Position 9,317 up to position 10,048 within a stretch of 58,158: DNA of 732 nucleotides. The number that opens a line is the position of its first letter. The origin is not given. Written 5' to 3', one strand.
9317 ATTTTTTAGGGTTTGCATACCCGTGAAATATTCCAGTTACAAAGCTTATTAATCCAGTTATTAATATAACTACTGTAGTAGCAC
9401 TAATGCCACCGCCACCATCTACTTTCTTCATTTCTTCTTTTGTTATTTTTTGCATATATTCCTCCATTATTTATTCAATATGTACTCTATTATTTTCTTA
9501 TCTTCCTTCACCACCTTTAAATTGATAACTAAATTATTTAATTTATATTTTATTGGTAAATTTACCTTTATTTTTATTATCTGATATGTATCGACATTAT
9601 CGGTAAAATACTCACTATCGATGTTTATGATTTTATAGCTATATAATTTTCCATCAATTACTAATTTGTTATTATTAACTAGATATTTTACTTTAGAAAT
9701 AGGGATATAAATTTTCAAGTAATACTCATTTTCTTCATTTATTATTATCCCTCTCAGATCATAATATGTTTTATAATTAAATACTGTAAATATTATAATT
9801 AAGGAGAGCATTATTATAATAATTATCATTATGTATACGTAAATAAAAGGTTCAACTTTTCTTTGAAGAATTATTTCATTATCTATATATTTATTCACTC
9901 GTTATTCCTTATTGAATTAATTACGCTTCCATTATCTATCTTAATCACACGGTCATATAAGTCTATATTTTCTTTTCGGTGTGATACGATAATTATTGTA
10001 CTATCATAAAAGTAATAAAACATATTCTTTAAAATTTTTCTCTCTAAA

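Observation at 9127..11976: Unannotated double-glycine peptide pair with C39-ABC exporter: a compact bacteriocin-like system hidden below the ORF cutoff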

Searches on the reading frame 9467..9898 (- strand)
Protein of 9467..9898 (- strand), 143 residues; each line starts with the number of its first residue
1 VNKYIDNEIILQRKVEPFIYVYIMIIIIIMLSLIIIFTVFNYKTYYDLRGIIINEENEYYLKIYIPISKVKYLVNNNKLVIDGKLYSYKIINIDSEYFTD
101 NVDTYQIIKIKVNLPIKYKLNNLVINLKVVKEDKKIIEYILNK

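Call 3: search_protein_families(library=pfam, proteins=[window:9467-9898:-], max_evalue=1)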
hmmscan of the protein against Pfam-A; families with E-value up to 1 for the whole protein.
window:9467-9898:- (143 aa): 0 families

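Call 4: search_protein_families(library=ncbifam, proteins=[window:9467-9898:-], max_evalue=1)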
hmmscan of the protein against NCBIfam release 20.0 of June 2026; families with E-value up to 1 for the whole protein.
window:9467-9898:- (143 aa): 1 family
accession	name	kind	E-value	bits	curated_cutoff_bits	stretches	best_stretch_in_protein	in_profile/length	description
NF045999.1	MAG1140_fam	equivalog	0.0015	18.7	35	1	20-142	8-126/126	MAG1140 family protein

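Call 21: find_homologous_proteins(query=window:9467-9898:-, max_evalue=0.001)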
Query window:9467-9898:- (143 aa): 105 proteins with E <= 0.001 among 133 candidates.
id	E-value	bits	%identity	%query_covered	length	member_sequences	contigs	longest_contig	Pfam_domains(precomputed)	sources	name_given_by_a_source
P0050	6.5e-76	271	99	100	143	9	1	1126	-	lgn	-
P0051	7.2e-58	212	72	99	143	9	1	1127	-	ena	-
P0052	1.7e-48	182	64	100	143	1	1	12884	-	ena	-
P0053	2.7e-48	181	64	100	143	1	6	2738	-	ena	-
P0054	3.3e-48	181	65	100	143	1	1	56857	-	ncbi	ncbi:MAG: hypothetical protein ACI4VL_02645 [Bacilli bacterium]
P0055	5.5e-48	180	64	100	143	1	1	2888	-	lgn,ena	-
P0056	1.1e-47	179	64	100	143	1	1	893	-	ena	-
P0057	2.9e-47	178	63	100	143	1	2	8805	-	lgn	-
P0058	4.9e-47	177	62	100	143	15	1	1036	-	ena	-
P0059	2.0e-46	175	62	99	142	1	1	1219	-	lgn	-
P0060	4.8e-46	174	63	97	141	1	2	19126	-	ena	-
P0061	5.0e-46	174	64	97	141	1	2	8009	-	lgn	-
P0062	7.1e-46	174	59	100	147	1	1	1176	-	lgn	-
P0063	1.2e-45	173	61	100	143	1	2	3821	-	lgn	-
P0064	1.9e-45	172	62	97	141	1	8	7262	-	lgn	-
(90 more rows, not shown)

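Call 24: search_protein_families(library=ncbifam, alignment_id=A2, max_evalue=1)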
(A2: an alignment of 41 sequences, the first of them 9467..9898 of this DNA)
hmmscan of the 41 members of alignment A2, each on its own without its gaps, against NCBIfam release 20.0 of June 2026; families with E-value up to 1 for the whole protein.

A. member 1, window:9467-9898:- (143 aa): 1 family
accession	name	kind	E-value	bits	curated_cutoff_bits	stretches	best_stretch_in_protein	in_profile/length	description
NF045999.1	MAG1140_fam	equivalog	0.0015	18.7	35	1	20-142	8-126/126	MAG1140 family protein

B. families by the number of members that match (of 41 scanned): 15 families
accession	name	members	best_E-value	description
NF045999.1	MAG1140_fam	37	7.9e-06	MAG1140 family protein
NF009301.0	PRK12658.1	6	0.018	Na+/H+ antiporter subunit C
NF033890.1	DotM_IcmP_IVB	3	0.27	type IVB secretion system coupling complex protein DotM/IcmP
TIGR02920.1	acc_sec_Y2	2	0.00079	accessory Sec system protein translocase subunit SecY2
NF005492.0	PRK07106.1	2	0.0017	phosphoribosylaminoimidazolecarboxamide formyltransferase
NF033218.1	anchor_AmaP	2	0.0069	alkaline shock response membrane anchor protein AmaP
NF033128.2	vanW-gen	2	0.035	glycopeptide resistance accessory protein VanW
NF052444.1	DhDoxglucKinKdgK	1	0.014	2-dehydro-3-deoxygluconokinase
NF011690.0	PRK15110.1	1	0.022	putrescine export ABC transporter permease SapB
NF003312.0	PRK04313.1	1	0.046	30S ribosomal protein S4e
NF038263.1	prot_phos_SiaA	1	0.046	biofilm regulation protein phosphatase SiaA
NF002996.0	PRK03760.1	1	0.068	hypothetical protein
NF008751.0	PRK11784.1-3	1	0.088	tRNA 2-selenouridine(34) synthase MnmH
NF001567.0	PRK00389.1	1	0.18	glycine cleavage system aminomethyltransferase GcvT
NF045978.1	ComEA_MAG0490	1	0.4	MAG0490 family ComEA-like DNA-binding protein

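Call 29: predict_structure(alignment_id=A2)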
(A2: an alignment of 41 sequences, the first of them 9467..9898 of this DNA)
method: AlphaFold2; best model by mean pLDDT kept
length: 143 residues; sequences in the alignment: 41
mean_pLDDT: 85.3   pTM: 0.61
mean pLDDT of the five models: 85.3, 84.8, 82.9, 82.0, 80.0
residues with pLDDT >= 90: 52; 70-90: 79; 50-70: 12; < 50: 0
segments of 3 or more residues with pLDDT < 50: none
pLDDT, mean of each block of 10 residues (from residue 1): 63 79 95 87 88 90 90 88 90 86 88 88 91 75 68
secondary structure, 60 per line:
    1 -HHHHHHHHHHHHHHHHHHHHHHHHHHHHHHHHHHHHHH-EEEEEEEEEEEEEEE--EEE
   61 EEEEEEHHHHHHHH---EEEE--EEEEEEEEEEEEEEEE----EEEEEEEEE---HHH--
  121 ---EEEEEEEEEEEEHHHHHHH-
elements in order: H2-39 E41-55 E58-66 H67-74 E78-81 E84-99 E104-112 E124-135 H136-142

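Call 31: fold_search(model_id=the predicted structure, library=pdb)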
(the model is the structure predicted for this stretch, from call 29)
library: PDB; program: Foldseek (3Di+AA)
matches with E <= 10: 894; with E <= 0.001: 0
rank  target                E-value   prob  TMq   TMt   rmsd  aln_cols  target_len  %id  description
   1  6iok_J                3.8e-02  0.96  0.34  0.17   4.7        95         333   10  Cryo-EM structure of multidrug efflux pump MexAB-OprM (0 degree state) (released 2019-04-03)
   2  9qgy_G                4.2e-02  1.00  0.39  0.19   3.7        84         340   13  Structure of the YbjP lipoprotein bound to the MacAB-TolC tripartite efflux pump (released 2026-03-25)
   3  8ftm_B                4.2e-02  0.97  0.35  0.09   4.4       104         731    8  Setx-ssRNA-ADP-SO4 complex (released 2023-10-25)
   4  3lvt                  4.5e-02  0.90  0.31  0.08   6.7       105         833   12  The Crystal Structure of a Protein in the Glycosyl Hydrolase Family 38 from Enterococcus faecalis to 2.55A (released 2010-03-16)
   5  4kkt_A                4.7e-02  1.00  0.45  0.26   7.2       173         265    8  Crystal Structure of BesA (P21 form) (released 2013-07-10)
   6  4kkt_C                4.7e-02  0.99  0.43  0.25   7.7       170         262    8  Crystal Structure of BesA (P21 form) (released 2013-07-10)
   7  5nik_D                5.9e-02  1.00  0.41  0.19   3.7        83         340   14  Structure of the MacAB-TolC ABC-type tripartite multidrug efflux pump (released 2017-05-24)
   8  4kkt_B                5.9e-02  0.99  0.43  0.25   7.6       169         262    8  Crystal Structure of BesA (P21 form) (released 2013-07-10)
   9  8ftm_A                6.3e-02  0.91  0.33  0.09   5.0       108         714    6  Setx-ssRNA-ADP-SO4 complex (released 2023-10-25)
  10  4kkt_D                6.7e-02  0.99  0.43  0.25   8.4       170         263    8  Crystal Structure of BesA (P21 form) (released 2013-07-10)
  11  5xu0_B                7.0e-02  0.98  0.36  0.24   4.4        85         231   14  Structure of the membrane fusion protein Spr0693 from Streptococcus pneumoniae R6 (released 2018-01-24)
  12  3fpp_A                7.0e-02  0.94  0.34  0.20   4.7        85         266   12  Crystal structure of E.coli MacA (released 2009-04-28)
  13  9j3d_D                7.9e-02  0.91  0.34  0.17   4.9        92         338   10  Cryo-EM structure of TMexCD1-TOprJ1 (released 2025-08-13)
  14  4kku_C                9.9e-02  0.99  0.46  0.27   5.0       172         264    8  Structure of BesA (Selenomethinone derivative - P212121) (released 2013-07-10)
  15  4kku_A                1.0e-01  0.97  0.42  0.25   8.9       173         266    8  Structure of BesA (Selenomethinone derivative - P212121) (released 2013-07-10)
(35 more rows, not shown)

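Call 39: search_protein_representatives(alignment_id=A2)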
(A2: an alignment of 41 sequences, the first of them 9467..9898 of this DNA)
Query: 41 sequences, 143 profile positions. Proteins with E-value up to 0.001 (for the whole library): 377; up to 1e-10: 112; up to 1e-30: 11. The best 150 are listed.
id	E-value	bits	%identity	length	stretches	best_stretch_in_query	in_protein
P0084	1.8e-56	206.4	-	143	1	1-142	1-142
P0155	3.6e-52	192.5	-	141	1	3-142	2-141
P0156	3.6e-51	189.2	-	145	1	1-141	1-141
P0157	1.3e-49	184.2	-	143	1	1-142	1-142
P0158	1.9e-49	183.6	-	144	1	2-142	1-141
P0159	2.9e-49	183.0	-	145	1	1-141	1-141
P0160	2.2e-47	177.0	-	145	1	5-141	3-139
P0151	9.5e-47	174.9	-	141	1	1-141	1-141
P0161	3.1e-35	137.6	-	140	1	12-141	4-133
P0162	8.1e-31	123.2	-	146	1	1-141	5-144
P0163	8.3e-31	123.2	-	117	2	5-89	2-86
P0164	5.9e-29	117.2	-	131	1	1-92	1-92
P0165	5.7e-27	110.8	-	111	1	3-100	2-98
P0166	1.2e-26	109.7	-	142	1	5-142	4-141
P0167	1.3e-26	109.6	-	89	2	88-143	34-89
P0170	9.0e-21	90.7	-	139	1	5-142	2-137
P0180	4.5e-19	85.1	-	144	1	19-141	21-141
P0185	3.0e-18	82.5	-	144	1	1-142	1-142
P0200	1.8e-16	76.7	-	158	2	22-141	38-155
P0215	3.7e-14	69.2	-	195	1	23-141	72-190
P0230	3.8e-13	65.9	-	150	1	3-142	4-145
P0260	7.8e-11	58.4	-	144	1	14-142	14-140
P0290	7.4e-10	55.3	-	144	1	3-141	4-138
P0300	2.1e-09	53.8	-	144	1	22-139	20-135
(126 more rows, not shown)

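Call 40: search_protein_families(library=ncbifam, proteins=[P0161, P0166, P0170, P0180, P0200, P0215, P0230, P0260, P0290, P0300], max_evalue=0.1)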
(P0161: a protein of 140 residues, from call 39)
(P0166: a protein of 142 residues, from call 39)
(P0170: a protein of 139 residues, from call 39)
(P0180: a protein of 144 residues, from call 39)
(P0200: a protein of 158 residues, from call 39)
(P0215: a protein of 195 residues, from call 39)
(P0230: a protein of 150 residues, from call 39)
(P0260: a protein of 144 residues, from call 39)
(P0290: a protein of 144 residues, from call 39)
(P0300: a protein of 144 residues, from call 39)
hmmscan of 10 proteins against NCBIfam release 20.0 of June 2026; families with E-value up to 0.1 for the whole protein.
P0161 (140 aa): 1 family
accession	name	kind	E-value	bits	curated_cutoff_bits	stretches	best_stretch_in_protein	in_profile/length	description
NF045999.1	MAG1140_fam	equivalog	0.0024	18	35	1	12-133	8-125/126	MAG1140 family protein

P0166 (142 aa): 1 family
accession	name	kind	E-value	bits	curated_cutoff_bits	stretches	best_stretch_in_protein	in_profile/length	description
TIGR03660.1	T1SS_rpt_143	domain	0.048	13.6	66.05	1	95-129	59-92/143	T1SS-143 repeat domain-containing protein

P0170 (139 aa): 0 families

P0180 (144 aa): 0 families

P0200 (158 aa): 0 families

P0215 (195 aa): 1 family
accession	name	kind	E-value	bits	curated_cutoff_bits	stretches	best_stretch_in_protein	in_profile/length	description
NF004373.0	PRK05740.1-3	equivalog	0.051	13.3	154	1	50-102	44-96/150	preprotein translocase subunit SecE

P0230 (150 aa): 0 families

P0260 (144 aa): 0 families

P0290 (144 aa): 1 family
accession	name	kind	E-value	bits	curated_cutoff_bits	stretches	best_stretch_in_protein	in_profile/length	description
TIGR02274.1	dCTP_deam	equivalog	0.093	12.4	92.8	0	64-133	3-73/180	dCTP deaminase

P0300 (144 aa): 0 families

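Call 41: find_encoding_contigs(protein=P0170, flank=5000, max_places=3)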
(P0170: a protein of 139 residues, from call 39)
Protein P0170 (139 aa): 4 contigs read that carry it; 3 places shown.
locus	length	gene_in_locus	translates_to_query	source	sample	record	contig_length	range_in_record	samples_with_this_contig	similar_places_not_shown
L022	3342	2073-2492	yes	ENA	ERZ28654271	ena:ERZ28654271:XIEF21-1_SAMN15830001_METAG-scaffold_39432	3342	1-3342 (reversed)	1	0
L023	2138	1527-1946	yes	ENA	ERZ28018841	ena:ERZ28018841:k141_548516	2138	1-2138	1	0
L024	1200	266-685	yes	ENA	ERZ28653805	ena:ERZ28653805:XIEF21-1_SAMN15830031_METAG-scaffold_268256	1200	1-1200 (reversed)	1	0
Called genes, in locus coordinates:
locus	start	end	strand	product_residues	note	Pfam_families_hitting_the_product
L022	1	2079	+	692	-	?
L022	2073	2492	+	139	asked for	-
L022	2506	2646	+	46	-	-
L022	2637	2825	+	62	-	-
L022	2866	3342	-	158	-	?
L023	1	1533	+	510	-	?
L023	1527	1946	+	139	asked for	-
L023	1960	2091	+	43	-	-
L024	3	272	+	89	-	?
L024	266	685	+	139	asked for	-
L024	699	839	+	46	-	-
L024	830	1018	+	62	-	-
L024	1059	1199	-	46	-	?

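Call 43: find_encoding_contigs(protein=P0300, flank=5000, max_places=2)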
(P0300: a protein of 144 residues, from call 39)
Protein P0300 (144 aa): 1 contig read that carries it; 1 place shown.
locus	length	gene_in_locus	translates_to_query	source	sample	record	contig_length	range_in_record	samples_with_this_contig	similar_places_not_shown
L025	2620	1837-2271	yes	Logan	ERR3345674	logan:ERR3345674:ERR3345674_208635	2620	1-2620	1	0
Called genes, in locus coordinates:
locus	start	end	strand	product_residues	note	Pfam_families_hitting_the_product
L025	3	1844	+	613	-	?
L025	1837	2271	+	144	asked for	-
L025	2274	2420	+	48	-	-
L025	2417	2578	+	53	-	-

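Call 44: find_encoding_contigs(protein=P0230, flank=5000, max_places=2)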
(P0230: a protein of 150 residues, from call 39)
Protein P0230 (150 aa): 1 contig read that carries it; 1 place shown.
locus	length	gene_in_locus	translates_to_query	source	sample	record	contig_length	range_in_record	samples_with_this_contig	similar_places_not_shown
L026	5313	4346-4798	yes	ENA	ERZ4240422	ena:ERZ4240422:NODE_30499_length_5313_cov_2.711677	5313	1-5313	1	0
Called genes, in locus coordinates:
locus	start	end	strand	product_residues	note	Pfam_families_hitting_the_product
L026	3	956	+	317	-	?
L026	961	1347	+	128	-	PF07963:N_methyl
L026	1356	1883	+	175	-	-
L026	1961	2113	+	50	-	-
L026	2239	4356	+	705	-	PF03412:Peptidase_C39, PF00664:ABC_membrane, PF00005:ABC_tran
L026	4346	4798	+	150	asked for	-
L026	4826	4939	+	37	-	-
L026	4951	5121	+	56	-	-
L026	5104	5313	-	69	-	?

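Call 45: find_encoding_contigs(protein=P0185, flank=5000, max_places=2)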
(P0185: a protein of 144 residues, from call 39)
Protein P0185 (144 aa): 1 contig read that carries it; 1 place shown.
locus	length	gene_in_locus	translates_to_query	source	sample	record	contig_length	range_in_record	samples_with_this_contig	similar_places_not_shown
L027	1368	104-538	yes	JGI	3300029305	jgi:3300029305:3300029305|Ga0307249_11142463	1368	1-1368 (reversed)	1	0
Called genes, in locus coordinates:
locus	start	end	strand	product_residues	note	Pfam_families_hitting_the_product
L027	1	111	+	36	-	?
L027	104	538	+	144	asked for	-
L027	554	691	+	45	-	-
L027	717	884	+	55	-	-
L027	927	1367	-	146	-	?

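Call 52: search_solved_structures(query=A2, max_evalue=10, show_alignments=2)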
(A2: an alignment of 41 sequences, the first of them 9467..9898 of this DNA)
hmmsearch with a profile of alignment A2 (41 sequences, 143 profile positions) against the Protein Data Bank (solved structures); distinct sequences matched with E-value up to 10: 3.
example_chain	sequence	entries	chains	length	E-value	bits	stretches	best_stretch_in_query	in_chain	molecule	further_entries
2qy7_A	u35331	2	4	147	0.13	15.5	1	52-119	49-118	Clathrin interactor 1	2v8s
1xgw_A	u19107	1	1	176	0.19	15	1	52-118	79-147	Epsin 4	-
1t4w_A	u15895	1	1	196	0.23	14.8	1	83-142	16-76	C.Elegans p53 tumor suppressor-like transcription factor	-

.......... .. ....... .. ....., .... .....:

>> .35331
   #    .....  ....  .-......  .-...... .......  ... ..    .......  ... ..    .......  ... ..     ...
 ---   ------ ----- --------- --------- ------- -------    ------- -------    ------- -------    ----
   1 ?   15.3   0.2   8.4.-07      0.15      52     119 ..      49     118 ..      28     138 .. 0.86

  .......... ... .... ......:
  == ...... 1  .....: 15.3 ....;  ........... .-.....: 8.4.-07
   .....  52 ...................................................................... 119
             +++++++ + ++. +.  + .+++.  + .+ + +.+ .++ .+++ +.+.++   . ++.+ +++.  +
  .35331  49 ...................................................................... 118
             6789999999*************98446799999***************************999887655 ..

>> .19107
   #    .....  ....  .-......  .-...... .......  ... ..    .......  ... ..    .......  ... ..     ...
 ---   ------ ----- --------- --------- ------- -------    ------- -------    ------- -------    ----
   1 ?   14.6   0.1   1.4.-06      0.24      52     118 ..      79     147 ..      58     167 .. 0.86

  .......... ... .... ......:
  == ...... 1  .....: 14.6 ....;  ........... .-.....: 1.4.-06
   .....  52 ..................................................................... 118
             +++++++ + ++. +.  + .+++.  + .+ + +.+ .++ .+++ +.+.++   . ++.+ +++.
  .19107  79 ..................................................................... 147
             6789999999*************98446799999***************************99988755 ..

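Call 53: search_protein_families(library=pfam, alignment_id=A2, max_evalue=10)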
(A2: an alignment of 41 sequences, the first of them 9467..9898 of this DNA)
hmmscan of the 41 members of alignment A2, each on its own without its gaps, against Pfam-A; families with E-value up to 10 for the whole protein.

A. member 1, window:9467-9898:- (143 aa): 0 families

B. families by the number of members that match (of 41 scanned): 31 families (the first 25 are shown)
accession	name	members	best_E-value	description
PF09765.14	FANCL_d1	7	0.014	FANCL UBC-like domain 1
PF00895.25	ATP-synt_8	6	0.74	ATP synthase protein 8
PF24838.2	8xMP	5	0.005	Octameric membrane protein family (8xMP)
PF01786.24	AOX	3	0.11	Alternative oxidase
PF23763.2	Beta-barrel_GLAA-B_I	3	0.2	GLAA-B beta-barrel domain I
PF25667.1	ASFV_P17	3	0.21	African swine fever virus minor capsid protein p17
PF11946.13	DUF3463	2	0.022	Domain of unknown function (DUF3463)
PF06667.17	PspB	2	0.19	Phage shock protein B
PF05568.16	ASFV_J13L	2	0.83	African swine fever virus J13L protein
PF03088.22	Str_synth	1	0.0025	Strictosidine synthase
PF04999.18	FtsL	1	0.031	Cell division protein FtsL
PF14109.11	GldH_lipo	1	0.044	GldH lipoprotein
PF14940.11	TMEM219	1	0.057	Transmembrane 219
PF04248.19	NTP_transf_9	1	0.065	Domain of unknown function (DUF427)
PF24449.1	T4_y05I_N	1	0.067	y05I-like putative transcription factor N-terminal domain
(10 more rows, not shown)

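Call 64: find_related_loci(query=A2, collection=metagenome_contigs, flank=5000)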
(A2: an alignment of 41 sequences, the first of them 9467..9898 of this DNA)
Query A2 (143 aa) in metagenome_contigs; peptide patterns used: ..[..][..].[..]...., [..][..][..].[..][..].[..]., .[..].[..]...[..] (x = any residue, [..] = any of these).
600 stretches matched a pattern (row limit reached: there are more); 31 encode a relative of the query (tblastn E <= 1e-3); 31 distinct loci.
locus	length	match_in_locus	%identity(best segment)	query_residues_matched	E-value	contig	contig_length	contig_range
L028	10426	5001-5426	71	1-142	2e-60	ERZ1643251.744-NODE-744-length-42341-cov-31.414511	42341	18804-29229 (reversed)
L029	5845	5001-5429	55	1-143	4e-45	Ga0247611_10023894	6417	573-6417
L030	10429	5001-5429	57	1-143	1e-35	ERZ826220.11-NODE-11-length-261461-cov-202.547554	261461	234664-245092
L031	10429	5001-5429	57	1-143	1e-35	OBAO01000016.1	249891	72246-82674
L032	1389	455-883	57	1-143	3e-36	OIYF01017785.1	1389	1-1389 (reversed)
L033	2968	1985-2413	57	1-143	1e-35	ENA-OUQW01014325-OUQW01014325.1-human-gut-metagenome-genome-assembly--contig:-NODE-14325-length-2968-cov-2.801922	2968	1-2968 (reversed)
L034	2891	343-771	57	1-143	2e-35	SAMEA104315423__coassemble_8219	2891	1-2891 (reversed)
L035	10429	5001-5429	56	1-143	5e-35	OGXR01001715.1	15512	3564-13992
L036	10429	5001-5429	57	1-143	2e-35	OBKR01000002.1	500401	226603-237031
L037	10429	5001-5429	57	1-143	2e-35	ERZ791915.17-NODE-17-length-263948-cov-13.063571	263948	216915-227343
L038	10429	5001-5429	56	1-143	5e-35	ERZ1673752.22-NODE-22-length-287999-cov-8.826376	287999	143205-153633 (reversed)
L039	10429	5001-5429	57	1-143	2e-35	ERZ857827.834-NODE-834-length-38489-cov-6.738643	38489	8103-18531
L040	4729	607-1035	57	1-143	4e-35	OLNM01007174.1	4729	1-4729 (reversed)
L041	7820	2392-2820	57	1-143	4e-35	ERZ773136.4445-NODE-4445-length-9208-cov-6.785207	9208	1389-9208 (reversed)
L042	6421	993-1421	57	1-143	5e-35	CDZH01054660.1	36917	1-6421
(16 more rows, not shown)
